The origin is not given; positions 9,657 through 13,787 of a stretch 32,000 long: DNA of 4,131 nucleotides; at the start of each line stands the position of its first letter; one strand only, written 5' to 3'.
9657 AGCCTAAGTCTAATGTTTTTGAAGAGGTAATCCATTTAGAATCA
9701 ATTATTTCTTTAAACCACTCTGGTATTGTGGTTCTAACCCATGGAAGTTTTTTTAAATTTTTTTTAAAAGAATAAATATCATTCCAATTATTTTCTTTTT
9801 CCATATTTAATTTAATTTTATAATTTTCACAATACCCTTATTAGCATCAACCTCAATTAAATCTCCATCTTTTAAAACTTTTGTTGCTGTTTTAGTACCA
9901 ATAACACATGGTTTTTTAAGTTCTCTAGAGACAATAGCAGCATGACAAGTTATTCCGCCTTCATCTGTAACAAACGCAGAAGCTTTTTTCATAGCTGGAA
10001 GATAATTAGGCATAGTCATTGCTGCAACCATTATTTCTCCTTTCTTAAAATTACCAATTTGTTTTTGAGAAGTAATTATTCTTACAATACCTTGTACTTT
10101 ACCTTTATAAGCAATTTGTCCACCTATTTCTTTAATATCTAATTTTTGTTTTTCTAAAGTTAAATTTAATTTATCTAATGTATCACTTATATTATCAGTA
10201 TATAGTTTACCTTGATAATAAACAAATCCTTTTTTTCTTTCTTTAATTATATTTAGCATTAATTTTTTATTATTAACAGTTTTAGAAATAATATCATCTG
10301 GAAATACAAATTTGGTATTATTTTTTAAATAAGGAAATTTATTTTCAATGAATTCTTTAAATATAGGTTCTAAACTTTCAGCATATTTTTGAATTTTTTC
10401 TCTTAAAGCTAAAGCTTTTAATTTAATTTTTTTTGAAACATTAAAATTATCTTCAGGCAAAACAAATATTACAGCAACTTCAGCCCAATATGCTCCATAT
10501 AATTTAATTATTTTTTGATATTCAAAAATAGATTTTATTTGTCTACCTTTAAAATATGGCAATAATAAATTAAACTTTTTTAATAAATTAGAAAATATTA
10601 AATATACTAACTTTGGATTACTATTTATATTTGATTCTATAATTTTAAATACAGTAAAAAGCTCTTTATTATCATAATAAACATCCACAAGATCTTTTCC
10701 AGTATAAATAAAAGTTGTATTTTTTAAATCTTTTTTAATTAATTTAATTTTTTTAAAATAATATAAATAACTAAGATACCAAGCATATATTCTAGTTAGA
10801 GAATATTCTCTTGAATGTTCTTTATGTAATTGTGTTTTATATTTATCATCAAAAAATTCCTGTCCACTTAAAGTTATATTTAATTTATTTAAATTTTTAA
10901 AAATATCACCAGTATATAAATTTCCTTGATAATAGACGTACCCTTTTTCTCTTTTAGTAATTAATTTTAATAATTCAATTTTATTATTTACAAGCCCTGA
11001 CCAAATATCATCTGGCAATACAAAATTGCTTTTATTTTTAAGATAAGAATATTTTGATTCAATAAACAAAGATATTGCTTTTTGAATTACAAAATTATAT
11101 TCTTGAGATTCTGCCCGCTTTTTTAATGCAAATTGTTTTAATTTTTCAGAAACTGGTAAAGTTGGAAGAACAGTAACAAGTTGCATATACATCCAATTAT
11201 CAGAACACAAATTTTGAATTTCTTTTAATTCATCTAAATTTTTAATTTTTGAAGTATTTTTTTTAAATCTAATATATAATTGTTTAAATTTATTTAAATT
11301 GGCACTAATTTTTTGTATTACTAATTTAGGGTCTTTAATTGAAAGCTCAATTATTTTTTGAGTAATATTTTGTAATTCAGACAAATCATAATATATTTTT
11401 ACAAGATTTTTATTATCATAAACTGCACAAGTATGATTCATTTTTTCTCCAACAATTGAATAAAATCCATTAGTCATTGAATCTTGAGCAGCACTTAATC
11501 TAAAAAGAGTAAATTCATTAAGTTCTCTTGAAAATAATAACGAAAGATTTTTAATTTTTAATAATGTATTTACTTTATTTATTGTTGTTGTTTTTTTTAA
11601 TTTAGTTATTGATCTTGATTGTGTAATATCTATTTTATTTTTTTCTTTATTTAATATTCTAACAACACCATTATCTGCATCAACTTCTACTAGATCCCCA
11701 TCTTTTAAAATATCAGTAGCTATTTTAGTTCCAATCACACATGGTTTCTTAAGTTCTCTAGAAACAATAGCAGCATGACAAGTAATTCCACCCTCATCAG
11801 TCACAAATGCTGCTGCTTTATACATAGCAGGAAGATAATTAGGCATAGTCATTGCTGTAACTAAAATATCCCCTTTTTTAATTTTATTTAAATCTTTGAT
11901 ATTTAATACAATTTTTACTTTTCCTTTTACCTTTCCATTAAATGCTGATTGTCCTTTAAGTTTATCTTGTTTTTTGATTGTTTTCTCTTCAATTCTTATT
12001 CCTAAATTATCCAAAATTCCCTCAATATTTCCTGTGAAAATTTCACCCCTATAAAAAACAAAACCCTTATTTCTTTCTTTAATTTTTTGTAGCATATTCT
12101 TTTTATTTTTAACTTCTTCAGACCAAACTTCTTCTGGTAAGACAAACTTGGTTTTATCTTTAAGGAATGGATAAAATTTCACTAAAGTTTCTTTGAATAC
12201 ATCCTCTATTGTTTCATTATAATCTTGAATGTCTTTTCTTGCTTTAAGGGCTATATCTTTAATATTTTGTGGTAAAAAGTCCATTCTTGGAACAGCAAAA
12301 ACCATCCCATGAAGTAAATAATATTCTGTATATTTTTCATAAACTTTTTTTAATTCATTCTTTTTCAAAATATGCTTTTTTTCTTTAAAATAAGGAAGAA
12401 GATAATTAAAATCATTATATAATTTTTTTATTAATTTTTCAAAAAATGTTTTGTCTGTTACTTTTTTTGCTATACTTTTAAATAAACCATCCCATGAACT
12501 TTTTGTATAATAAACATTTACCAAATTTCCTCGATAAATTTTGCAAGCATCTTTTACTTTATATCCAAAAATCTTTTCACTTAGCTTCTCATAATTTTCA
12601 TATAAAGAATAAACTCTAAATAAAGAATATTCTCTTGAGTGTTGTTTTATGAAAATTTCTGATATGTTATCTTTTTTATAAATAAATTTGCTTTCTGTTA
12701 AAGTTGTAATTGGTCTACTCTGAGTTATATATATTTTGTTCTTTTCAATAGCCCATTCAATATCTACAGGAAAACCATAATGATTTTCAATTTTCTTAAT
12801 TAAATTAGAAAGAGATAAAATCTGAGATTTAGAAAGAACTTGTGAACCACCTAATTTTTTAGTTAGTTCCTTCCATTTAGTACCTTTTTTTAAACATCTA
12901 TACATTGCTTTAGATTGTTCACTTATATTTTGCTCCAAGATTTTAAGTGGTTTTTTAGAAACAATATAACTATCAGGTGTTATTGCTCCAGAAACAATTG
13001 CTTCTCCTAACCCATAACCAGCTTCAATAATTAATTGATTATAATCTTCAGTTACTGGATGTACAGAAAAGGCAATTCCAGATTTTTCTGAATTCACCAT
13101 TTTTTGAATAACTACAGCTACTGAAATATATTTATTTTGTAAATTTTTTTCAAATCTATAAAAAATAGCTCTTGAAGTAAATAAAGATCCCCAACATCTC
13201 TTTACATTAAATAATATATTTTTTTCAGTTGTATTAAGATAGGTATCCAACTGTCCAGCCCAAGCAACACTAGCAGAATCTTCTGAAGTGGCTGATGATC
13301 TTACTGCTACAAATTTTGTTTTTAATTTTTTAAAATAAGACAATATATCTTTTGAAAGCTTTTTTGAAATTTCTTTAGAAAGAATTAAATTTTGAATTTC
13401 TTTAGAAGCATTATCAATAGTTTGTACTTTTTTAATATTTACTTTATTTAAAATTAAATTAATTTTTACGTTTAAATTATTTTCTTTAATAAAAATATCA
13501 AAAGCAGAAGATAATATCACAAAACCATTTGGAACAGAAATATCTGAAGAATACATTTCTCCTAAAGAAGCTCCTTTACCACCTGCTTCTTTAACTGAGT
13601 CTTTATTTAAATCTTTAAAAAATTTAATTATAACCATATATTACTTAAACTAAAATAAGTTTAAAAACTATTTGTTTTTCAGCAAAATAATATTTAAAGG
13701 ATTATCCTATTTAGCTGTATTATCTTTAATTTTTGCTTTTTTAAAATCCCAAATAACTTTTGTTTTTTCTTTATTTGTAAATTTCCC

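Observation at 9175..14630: Self-contained 5.5 kb accessory cassette splitting the conserved rps12-rps7-fusA cluster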

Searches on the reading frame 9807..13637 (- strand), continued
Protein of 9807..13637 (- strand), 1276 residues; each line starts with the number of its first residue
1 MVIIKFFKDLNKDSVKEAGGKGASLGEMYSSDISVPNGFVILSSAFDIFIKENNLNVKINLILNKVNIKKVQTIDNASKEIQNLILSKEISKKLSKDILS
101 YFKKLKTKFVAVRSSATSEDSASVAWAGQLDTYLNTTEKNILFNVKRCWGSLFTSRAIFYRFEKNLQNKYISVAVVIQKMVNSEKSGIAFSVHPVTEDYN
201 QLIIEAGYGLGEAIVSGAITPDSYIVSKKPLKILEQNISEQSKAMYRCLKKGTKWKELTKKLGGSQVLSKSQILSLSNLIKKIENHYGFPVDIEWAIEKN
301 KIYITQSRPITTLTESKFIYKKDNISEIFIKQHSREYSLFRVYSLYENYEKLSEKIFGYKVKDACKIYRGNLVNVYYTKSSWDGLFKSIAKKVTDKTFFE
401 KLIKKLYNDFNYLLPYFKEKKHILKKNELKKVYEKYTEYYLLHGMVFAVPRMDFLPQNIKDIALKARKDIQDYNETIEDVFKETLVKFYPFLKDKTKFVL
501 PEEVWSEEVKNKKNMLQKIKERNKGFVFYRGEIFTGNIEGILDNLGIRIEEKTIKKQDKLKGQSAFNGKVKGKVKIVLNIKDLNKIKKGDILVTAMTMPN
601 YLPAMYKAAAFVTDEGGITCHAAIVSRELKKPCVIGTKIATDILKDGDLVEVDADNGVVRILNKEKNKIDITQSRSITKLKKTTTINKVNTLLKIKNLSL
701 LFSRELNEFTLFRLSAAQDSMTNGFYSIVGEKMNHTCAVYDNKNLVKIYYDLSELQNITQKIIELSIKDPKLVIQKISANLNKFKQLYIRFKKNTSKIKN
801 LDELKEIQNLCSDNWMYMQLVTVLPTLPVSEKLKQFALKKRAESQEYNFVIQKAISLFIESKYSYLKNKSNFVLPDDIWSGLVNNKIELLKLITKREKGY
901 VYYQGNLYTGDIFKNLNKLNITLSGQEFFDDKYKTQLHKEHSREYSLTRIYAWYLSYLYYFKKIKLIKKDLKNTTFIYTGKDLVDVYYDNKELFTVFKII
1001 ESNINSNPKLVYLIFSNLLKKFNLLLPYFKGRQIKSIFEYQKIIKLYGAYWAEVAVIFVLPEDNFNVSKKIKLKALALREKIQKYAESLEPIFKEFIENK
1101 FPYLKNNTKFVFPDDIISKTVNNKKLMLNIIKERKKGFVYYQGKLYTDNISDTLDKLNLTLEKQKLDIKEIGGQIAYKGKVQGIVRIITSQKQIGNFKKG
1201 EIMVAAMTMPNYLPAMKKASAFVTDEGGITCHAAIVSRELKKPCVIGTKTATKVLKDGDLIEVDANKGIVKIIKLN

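Call 22: find_encoding_contigs(protein=P0003, flank=6000, max_places=3)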
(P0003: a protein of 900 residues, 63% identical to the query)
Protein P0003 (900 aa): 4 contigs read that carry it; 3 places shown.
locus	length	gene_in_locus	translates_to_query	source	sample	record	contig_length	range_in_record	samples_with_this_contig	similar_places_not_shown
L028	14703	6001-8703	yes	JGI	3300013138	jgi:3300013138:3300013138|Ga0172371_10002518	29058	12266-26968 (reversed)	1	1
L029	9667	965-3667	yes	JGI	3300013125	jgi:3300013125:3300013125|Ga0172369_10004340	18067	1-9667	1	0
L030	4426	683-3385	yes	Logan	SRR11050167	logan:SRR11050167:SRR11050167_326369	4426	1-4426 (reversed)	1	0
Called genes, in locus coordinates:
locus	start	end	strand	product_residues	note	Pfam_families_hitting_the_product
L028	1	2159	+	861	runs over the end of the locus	PF04997:RNA_pol_Rpb1_1, PF00623:RNA_pol_Rpb1_2, PF04983:RNA_pol_Rpb1_3, PF05000:RNA_pol_Rpb1_4, PF04998:RNA_pol_Rpb1_5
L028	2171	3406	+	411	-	PF04998:RNA_pol_Rpb1_5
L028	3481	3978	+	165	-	PF01248:Ribosomal_L7Ae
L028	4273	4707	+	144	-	PF00164:Ribosom_S12_S23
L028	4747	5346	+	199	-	PF00177:Ribosomal_S7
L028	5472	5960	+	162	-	-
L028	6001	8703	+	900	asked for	PF01326:PPDK_N, PF00391:PEP-utilizers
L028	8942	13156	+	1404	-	PF00082:Peptidase_S8, PF13517:FG-GAP_3 (weak), PF13290:CHB_HEX_C_1, PF13287:Fn3_assoc, PF13290:CHB_HEX_C_1, PF13287:Fn3_assoc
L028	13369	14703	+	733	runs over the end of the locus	PF00009:GTP_EFTU, PF22042:EF-G_D2, PF03144:GTP_EFTU_D2, PF14492:EFG_III, PF03764:EFG_IV, PF00679:EFG_C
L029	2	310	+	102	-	?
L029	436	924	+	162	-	-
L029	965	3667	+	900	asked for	PF01326:PPDK_N, PF00391:PEP-utilizers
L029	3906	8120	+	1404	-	PF00082:Peptidase_S8, PF13517:FG-GAP_3 (weak), PF13290:CHB_HEX_C_1, PF13287:Fn3_assoc, PF13290:CHB_HEX_C_1, PF13287:Fn3_assoc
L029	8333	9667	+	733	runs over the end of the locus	PF00009:GTP_EFTU, PF22042:EF-G_D2, PF03144:GTP_EFTU_D2, PF14492:EFG_III, PF03764:EFG_IV, PF00679:EFG_C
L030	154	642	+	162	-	-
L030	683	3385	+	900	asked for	PF01326:PPDK_N, PF00391:PEP-utilizers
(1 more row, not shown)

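Call 32: search_protein_families(library=pfam, proteins=[P0005, P0009, P0030], max_evalue=1)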
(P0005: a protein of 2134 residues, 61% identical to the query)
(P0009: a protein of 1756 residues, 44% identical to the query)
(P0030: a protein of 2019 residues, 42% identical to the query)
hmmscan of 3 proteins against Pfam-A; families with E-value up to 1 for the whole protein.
P0005 (2134 aa): 6 families
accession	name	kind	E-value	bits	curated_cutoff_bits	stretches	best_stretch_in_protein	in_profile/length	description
PF00391.29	PEP-utilizers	-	4.5e-124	404.7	23.1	5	1721-1791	2-72/72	PEP-utilising enzyme, mobile domain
PF01326.24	PPDK_N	-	3.1e-103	345.9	27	1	3-306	3-319/328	Pyruvate phosphate dikinase, AMP/ATP-binding domain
PF02350.25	Epimerase_2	-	1.4e-07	31.1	30.6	1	1700-1778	219-295/347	UDP-N-acetylglucosamine 2-epimerase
PF07085.17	DRTGG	-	0.012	15.9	25.2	0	958-991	15-49/105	DRTGG domain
PF12539.13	Csm1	-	0.13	13.2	22.6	1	343-396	7-61/84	Chromosome segregation protein Csm1/Pcs1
PF20314.3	DUF6610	-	0.16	12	27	1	744-831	7-94/198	Family of unknown function (DUF6610)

P0009 (1756 aa): 9 families
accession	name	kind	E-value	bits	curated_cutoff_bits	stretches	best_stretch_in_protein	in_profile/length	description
PF00391.29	PEP-utilizers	-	1.8e-102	335.4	23.1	4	1320-1391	1-72/72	PEP-utilising enzyme, mobile domain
PF01326.24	PPDK_N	-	3.6e-100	335.9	27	1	16-320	2-320/328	Pyruvate phosphate dikinase, AMP/ATP-binding domain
PF02350.25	Epimerase_2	-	6.4e-06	25.7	30.6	0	568-624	233-284/347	UDP-N-acetylglucosamine 2-epimerase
PF07059.17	EDR2_C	-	0.0028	18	24.7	0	612-649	136-168/213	Protein ENHANCED DISEASE RESISTANCE 2, C-terminal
PF25200.1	DUF7833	-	0.091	13.2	24.3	1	1482-1523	18-61/63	Family of unknown function (DUF7833)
PF16024.10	DUF4785_1st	-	0.14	12.7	24.2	0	1373-1422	39-87/145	Domain of unknown function (DUF4785) N-terminal domain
PF24877.1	ILV_EDD_C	-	0.27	11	27.7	0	1011-1033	134-156/191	Dihydroxy-acid/6-phosphogluconate dehydratase C-terminal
PF23315.1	PEX6_4th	-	0.54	10.9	27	0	629-657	40-68/140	PEX6 fourth domain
PF24448.1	T4_y05I_C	-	0.79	10.6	27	0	623-663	24-63/69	y05I-like putative transcription factor C-terminal domain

P0030 (2019 aa): 8 families
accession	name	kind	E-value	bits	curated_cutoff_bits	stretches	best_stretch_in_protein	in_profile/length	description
PF01326.24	PPDK_N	-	5.1e-98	328.8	27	1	17-321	3-321/328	Pyruvate phosphate dikinase, AMP/ATP-binding domain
PF00391.29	PEP-utilizers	-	2.6e-95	312.5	23.1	4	576-647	1-72/72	PEP-utilising enzyme, mobile domain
PF02350.25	Epimerase_2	-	1.6e-05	24.4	30.6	1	927-973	241-283/347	UDP-N-acetylglucosamine 2-epimerase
PF06260.17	DUF1024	-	0.0066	17.2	27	1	1085-1110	19-44/82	Protein of unknown function (DUF1024)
PF01888.22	CbiD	-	0.031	14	25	0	186-240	78-123/254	CbiD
PF09636.16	XkdW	-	0.19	11.9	24.6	0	483-501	5-23/57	XkdW protein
PF08542.16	Rep_fac_C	-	0.32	11.9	23.6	0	1662-1692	21-51/88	Replication factor C C-terminal domain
PF04513.17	Baculo_PEP_C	-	0.38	11.2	38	1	1708-1761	65-118/140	Baculovirus polyhedron envelope protein, PEP, C terminus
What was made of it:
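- Tried and rejected: On rescanning, the Epimerase_2 hits are sub-threshold or marginal and overlap swivel domains (call 32).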

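Call 53: search_protein_families(library=padloc, proteins=[window:9807-13637:-], max_evalue=0.01)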
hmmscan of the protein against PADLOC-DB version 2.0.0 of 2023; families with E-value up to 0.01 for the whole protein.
window:9807-13637:- (1276 aa): 0 families

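Call 54: search_protein_families(library=phrogs, proteins=[window:9807-13637:-], max_evalue=0.01)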
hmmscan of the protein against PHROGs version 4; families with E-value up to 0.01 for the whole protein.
window:9807-13637:- (1276 aa): 2 families
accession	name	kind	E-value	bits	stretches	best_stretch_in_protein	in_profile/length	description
phrog_18609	-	other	3e-41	142.7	4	555-700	383-536/685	kinase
phrog_3674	-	unknown function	0.0026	18.7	0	867-895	4-31/57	-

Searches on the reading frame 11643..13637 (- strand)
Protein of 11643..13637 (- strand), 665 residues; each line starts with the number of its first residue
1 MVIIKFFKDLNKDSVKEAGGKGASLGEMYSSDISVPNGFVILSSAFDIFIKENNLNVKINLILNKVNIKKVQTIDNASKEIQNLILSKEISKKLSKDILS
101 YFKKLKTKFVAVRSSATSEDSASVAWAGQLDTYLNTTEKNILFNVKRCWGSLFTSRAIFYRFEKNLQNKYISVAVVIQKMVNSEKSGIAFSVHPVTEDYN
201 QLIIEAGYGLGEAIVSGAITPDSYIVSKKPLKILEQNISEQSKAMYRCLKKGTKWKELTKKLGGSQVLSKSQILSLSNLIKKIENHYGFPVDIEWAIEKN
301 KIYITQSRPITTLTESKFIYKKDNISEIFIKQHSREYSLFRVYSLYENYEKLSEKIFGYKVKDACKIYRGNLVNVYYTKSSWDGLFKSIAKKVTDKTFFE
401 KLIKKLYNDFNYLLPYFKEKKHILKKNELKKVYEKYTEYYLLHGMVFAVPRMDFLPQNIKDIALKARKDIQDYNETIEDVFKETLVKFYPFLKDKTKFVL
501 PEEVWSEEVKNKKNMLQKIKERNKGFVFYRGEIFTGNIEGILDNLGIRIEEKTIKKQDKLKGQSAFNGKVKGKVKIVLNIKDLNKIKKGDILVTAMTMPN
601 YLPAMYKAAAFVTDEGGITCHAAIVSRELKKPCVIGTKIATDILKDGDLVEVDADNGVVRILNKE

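Call 46: predict_structure(alignment_id=A3)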
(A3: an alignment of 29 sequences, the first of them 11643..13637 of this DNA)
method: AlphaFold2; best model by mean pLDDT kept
length: 665 residues; sequences in the alignment: 29
mean_pLDDT: 85.5   pTM: 0.57
mean pLDDT of the five models: 85.5, 85.5, 85.0, 84.3, 84.2
residues with pLDDT >= 90: 309; 70-90: 269; 50-70: 65; < 50: 22
segments of 3 or more residues with pLDDT < 50: 119-128, 314-325
pLDDT, mean of each block of 10 residues (from residue 1): 90 83 85 89 91 88 87 89 92 94 90 70 49 84 92 82 76 85 80 77 76 62 87 85 63 63 71 89 83 82 73 46 58 91 93 92 90 90 91 94 97 93 95 95 91 89 90 86 96 95 96 97 95 92 82 70 95 94 95 91 95 84 89 93 93 96 90
secondary structure, 60 per line:
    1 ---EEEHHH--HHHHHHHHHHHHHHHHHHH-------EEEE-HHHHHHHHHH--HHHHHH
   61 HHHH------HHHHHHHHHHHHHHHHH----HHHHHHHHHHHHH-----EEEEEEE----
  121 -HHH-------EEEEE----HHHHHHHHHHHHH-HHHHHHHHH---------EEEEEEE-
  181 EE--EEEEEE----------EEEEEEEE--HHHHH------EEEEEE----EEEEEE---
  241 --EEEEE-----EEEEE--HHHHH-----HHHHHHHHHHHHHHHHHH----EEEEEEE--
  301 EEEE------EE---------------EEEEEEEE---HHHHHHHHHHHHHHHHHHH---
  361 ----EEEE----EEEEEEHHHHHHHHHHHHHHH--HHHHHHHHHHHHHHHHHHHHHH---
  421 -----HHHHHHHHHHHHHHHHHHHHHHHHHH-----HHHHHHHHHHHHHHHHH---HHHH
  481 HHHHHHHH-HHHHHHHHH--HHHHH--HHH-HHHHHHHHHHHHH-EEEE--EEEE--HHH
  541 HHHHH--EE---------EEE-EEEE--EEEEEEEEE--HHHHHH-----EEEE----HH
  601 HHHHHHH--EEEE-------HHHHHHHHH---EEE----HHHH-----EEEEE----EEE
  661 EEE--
elements in order: E4-6 H12-30 E38-41 H43-52 H55-64 H71-87 H92-104 E110-116 E132-136 H141-153 H155-163 E173-179 E185-190 E201-208 H211-215 E222-227 E232-237 E243-247 E253-257 H260-264 H270-287 E292-298 E301-304 E328-335 H339-357 E365-368 E373-378 H379-393 H396-417 H426-451 H457-473 H477-488 H490-498 H501-505 H512-524 E526-529 E532-535 H538-545 E559-561 E563-566 E569-577 H580-585 E591-594 H599-607 E610-613 H621-629 E633-635 H640-643 E649-653 E658-663

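Call 49: fold_search(model_id=the predicted structure, library=pdb)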
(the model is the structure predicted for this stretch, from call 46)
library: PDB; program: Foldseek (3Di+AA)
matches with E <= 10: 493; with E <= 0.001: 40
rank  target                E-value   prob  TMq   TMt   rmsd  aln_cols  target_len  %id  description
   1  5hv1                  9.7e-36  1.00  0.42  0.34  28.9       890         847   21  Rifampin phosphotransferase in complex with AMPPNP and rifampin from Listeria monocytogenes (released 2016-03-30)
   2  5hv2                  1.7e-33  1.00  0.41  0.33  31.9       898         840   21  Rifampin phosphotransferase G527Y mutant from Listeria monocytogenes (released 2016-03-30)
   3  5hv3                  7.1e-33  1.00  0.42  0.34  32.2       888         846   20  Rifampin phosphotransferase G527Y mutant in complex with AMPPNP from Listeria monocytogenes (released 2016-03-30)
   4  5fbs                  8.0e-32  1.00  0.37  0.32  27.4       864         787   20  Crystal structure of rifampin phosphotransferase RPH-Lm from Listeria monocytogenes in complex with ADP and magnesium (released 2016-01-13)
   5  9goj                  9.0e-24  1.00  0.38  0.72   4.3       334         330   27  Crystal structure of HpeI from Rhodococcus rhodochrous GD02 (released 2025-05-21)
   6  5hv6_A                2.2e-23  1.00  0.43  0.89   3.4       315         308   35  The ATP binding domain of rifampin phosphotransferase from Listeria monocytogenes (released 2016-03-30)
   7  2ols                  4.5e-23  1.00  0.41  0.38  23.4       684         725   19  The crystal structure of the phosphoenolpyruvate synthase from Neisseria meningitidis (released 2007-02-20)
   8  5fbt                  3.2e-22  1.00  0.30  0.26  26.9       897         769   17  Crystal structure of rifampin phosphotransferase RPH-Lm from Listeria monocytogenes in complex with rifampin (released 2015-12-30)
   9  5hv6_B                4.0e-20  1.00  0.39  0.86   3.0       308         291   32  The ATP binding domain of rifampin phosphotransferase from Listeria monocytogenes (released 2016-03-30)
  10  2r82                  2.3e-15  1.00  0.25  0.19  24.2       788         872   13  Pyruvate phosphate dikinase (PPDK) triple mutant R219E/E271R/S262D adapts a second conformational state (released 2008-01-01)
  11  5fbu                  5.6e-15  1.00  0.24  0.22  28.4       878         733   16  Crystal structure of rifampin phosphotransferase RPH-Lm from Listeria monocytogenes in complex with rifampin-phosphate (released 2015-12-30)
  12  1kbl                  1.2e-12  1.00  0.25  0.19  29.8       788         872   12  PYRUVATE PHOSPHATE DIKINASE (released 2002-01-30)
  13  1dik                  3.2e-12  1.00  0.26  0.20  29.6       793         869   13  PYRUVATE PHOSPHATE DIKINASE (released 1996-04-03)
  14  5jvn                  3.7e-12  1.00  0.26  0.20  25.8       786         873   14  C3-type pyruvate phosphate dikinase: intermediate state of the central domain in the swiveling mechanism (released 2017-04-05)
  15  5jvl_A                6.8e-12  1.00  0.27  0.21  26.9       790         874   14  C4-type pyruvate phospate dikinase: nucleotide binding domain with bound ATP analogue (released 2017-04-05)
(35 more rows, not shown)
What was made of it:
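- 9807..13637 (-): 1276-aa multi-module His-swivel dikinase-like protein: ATP-grasp, M1, swivel1, M2, M3, swivel2. The AF2 model of aa 1-665 has pLDDT 85.5 and its best PDB match is rifampin phosphotransferase, E 1e-35 (calls 46, 49).
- On Rifampin phosphotransferase (RPH): Foldseek of the aa 1-665 model hits 5hv1 at E 9.7e-36 (call 49).
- Closest known: Rifampin phosphotransferase. Same: Best whole-model Foldseek hit, E 1e-35 (call 49).
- The AF2 model's best matches are RPH (E 1e-35) and HpeI (call 49). The top Foldseek hit is RPH (call 49).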
